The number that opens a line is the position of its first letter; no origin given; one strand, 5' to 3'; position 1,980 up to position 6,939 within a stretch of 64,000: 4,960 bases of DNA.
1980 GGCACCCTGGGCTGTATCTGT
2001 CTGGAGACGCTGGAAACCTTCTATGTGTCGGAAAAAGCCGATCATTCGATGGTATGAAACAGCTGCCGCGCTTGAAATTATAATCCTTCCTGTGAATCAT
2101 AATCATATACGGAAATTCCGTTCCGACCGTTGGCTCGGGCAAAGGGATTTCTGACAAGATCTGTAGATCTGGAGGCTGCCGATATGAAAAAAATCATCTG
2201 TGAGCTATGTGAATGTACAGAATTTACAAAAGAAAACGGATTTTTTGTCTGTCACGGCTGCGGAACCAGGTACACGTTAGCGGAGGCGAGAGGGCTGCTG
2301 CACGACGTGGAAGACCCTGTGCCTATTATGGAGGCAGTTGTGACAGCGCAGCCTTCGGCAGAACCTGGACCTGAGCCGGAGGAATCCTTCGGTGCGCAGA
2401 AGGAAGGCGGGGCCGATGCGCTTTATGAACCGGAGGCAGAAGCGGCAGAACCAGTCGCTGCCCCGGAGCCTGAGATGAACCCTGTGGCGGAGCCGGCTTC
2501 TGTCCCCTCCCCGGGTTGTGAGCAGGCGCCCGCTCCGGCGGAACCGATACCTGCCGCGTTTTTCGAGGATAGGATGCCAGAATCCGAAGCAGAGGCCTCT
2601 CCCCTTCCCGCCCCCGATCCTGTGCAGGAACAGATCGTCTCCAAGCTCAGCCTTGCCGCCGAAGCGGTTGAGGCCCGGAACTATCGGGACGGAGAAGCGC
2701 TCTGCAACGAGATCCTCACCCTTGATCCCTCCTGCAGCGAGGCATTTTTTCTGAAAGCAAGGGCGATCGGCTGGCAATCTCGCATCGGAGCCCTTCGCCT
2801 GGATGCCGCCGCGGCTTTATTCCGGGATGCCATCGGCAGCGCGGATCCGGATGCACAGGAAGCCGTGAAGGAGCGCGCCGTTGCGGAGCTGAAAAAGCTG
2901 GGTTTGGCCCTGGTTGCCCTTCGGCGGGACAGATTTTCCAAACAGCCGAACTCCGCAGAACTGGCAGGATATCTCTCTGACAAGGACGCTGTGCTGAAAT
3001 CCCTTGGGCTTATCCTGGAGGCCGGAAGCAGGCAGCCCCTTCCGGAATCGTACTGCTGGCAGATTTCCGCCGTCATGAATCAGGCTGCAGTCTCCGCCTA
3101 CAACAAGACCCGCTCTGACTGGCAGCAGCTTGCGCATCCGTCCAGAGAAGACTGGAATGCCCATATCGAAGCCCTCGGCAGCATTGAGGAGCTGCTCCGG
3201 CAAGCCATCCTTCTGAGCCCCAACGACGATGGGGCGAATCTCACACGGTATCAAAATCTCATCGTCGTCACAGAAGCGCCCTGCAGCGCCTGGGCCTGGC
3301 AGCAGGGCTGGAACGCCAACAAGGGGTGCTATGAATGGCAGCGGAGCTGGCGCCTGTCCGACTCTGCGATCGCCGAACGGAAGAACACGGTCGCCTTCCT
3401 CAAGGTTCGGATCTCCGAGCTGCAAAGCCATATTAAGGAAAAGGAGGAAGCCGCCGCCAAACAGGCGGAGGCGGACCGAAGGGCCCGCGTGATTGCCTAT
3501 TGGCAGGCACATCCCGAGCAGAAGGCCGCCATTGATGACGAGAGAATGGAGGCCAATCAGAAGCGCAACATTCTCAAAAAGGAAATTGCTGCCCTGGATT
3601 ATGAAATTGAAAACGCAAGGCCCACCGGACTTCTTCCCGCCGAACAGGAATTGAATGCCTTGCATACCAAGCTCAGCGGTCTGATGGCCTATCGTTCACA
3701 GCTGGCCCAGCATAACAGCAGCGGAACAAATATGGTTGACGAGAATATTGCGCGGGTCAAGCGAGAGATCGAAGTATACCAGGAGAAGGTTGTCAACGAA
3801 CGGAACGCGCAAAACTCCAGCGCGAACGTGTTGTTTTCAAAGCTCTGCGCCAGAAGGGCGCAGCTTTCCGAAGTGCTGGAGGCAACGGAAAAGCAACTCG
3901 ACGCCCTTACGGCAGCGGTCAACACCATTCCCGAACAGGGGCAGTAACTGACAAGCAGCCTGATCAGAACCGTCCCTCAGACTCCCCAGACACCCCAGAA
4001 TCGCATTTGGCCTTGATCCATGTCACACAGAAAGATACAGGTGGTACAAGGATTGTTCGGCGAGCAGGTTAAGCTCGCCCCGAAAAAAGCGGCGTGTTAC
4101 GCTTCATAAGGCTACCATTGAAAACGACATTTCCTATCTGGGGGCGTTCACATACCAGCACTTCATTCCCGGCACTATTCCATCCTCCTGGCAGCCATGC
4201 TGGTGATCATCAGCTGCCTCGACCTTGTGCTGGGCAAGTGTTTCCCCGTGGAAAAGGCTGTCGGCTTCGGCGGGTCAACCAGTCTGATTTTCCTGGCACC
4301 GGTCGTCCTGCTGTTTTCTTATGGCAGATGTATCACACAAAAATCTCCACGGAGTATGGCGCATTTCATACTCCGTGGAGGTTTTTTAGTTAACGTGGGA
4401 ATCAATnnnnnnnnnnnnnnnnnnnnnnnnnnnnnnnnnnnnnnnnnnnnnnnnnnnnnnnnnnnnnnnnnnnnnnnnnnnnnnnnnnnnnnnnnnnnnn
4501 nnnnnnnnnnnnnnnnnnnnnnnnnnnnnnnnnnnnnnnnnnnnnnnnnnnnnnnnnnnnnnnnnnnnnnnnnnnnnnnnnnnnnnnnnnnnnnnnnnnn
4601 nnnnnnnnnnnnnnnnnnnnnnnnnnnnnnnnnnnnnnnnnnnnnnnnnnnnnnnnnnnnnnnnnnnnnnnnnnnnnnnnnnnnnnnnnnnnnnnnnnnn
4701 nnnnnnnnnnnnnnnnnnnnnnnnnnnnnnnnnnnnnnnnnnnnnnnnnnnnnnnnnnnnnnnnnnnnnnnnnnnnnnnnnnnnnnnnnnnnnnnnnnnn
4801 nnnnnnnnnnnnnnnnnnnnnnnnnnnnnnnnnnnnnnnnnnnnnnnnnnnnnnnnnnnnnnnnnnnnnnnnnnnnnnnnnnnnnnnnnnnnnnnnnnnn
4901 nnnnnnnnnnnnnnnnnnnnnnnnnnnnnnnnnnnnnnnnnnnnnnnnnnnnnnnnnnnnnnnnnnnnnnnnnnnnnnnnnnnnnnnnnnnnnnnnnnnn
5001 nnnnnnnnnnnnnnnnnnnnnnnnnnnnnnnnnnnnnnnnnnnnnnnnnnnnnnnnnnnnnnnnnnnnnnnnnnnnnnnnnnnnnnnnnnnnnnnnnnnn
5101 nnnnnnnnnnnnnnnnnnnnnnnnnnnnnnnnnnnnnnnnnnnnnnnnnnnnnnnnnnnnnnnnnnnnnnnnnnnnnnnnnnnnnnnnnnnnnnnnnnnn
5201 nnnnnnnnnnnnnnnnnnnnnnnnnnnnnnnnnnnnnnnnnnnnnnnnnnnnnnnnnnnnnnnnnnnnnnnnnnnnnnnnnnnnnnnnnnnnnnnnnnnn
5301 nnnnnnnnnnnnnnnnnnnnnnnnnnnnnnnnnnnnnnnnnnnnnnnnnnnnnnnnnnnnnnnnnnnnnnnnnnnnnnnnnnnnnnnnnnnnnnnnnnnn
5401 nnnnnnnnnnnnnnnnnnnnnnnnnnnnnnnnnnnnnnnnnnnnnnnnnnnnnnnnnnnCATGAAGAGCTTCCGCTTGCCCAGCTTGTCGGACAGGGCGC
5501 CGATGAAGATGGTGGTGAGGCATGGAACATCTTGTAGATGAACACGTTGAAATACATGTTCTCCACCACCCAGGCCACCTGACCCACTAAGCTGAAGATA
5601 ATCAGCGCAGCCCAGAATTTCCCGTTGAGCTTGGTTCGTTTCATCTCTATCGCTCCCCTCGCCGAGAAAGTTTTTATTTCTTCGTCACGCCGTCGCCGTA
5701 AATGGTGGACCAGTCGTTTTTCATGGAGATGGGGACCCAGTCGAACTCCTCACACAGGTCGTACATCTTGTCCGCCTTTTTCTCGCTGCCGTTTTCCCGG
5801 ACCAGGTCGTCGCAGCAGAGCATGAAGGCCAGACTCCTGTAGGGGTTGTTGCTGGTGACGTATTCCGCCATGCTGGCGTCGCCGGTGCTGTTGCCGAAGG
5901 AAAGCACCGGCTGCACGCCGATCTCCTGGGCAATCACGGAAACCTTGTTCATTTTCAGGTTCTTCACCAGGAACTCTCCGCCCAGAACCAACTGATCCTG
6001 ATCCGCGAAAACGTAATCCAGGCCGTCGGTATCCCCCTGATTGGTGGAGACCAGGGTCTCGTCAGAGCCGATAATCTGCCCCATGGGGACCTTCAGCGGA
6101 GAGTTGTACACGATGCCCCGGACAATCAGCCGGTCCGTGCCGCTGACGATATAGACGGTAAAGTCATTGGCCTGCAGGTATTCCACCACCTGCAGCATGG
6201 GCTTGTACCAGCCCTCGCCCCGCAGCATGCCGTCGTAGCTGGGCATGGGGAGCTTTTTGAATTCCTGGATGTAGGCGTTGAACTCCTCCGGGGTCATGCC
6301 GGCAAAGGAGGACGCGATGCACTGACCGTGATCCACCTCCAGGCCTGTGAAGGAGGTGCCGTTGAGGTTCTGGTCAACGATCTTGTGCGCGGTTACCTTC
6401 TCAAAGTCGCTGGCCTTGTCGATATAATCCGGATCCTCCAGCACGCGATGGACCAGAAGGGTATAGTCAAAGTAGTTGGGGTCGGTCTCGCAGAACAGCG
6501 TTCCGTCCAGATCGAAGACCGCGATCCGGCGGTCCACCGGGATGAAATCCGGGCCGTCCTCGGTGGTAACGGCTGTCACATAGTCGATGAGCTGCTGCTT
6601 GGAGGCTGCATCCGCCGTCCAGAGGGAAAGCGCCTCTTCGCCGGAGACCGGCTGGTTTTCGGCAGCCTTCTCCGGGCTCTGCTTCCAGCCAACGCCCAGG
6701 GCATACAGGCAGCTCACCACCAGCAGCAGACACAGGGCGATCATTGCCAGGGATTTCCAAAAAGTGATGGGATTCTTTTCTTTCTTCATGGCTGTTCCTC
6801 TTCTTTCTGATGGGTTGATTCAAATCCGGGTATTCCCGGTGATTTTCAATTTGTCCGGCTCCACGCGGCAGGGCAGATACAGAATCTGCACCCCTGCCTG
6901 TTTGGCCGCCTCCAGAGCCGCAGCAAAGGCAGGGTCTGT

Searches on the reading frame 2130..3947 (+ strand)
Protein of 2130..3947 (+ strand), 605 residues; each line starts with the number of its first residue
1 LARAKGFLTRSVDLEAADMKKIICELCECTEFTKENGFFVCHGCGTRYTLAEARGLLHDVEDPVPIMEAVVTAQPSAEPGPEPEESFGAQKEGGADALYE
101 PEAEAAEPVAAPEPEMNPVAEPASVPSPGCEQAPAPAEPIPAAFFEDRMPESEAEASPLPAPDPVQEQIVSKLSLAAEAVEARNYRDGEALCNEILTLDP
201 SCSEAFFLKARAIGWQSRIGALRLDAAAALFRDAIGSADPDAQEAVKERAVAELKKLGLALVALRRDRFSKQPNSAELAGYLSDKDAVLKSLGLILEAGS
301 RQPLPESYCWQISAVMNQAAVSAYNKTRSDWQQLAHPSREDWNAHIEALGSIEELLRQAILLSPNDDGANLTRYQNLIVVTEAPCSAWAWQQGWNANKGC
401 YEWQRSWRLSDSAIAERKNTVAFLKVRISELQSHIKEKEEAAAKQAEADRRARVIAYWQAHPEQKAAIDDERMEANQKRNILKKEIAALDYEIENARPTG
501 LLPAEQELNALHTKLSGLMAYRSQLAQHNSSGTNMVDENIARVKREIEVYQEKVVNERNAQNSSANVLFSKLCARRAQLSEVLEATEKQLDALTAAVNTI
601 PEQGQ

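Call 80: search_protein_families(library=pfam, proteins=[window:2130-3947:+], max_evalue=0.0001)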
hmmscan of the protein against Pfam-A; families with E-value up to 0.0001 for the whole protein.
window:2130-3947:+ (605 aa): 1 family
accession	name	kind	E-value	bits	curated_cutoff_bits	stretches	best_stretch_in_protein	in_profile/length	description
PF11781.13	Zn_ribbon_RRN7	-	2.8e-05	24.1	27.1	1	20-47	3-30/32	Zinc-finger of RNA-polymerase I-specific TFIIB, Rrn7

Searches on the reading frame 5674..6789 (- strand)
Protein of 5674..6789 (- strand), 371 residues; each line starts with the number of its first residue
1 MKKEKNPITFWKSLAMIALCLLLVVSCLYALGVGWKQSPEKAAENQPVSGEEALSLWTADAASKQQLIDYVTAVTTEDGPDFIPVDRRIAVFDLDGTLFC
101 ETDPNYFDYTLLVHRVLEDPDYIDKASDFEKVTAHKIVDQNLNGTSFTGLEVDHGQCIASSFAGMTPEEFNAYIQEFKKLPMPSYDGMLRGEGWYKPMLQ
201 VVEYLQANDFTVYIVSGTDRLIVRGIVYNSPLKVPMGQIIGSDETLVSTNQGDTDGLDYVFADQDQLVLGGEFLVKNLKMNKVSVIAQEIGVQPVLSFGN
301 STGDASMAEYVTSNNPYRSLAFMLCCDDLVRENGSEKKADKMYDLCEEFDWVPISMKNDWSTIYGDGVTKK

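Call 79: search_protein_families(library=pfam, proteins=[window:5674-6789:-], max_evalue=0.0001)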
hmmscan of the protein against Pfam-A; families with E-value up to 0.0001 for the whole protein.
window:5674-6789:- (371 aa): 1 family
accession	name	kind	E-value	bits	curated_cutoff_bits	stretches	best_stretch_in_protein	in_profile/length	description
PF12710.13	HAD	-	1.9e-06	28.9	27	1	90-308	1-188/189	haloacid dehalogenase-like hydrolase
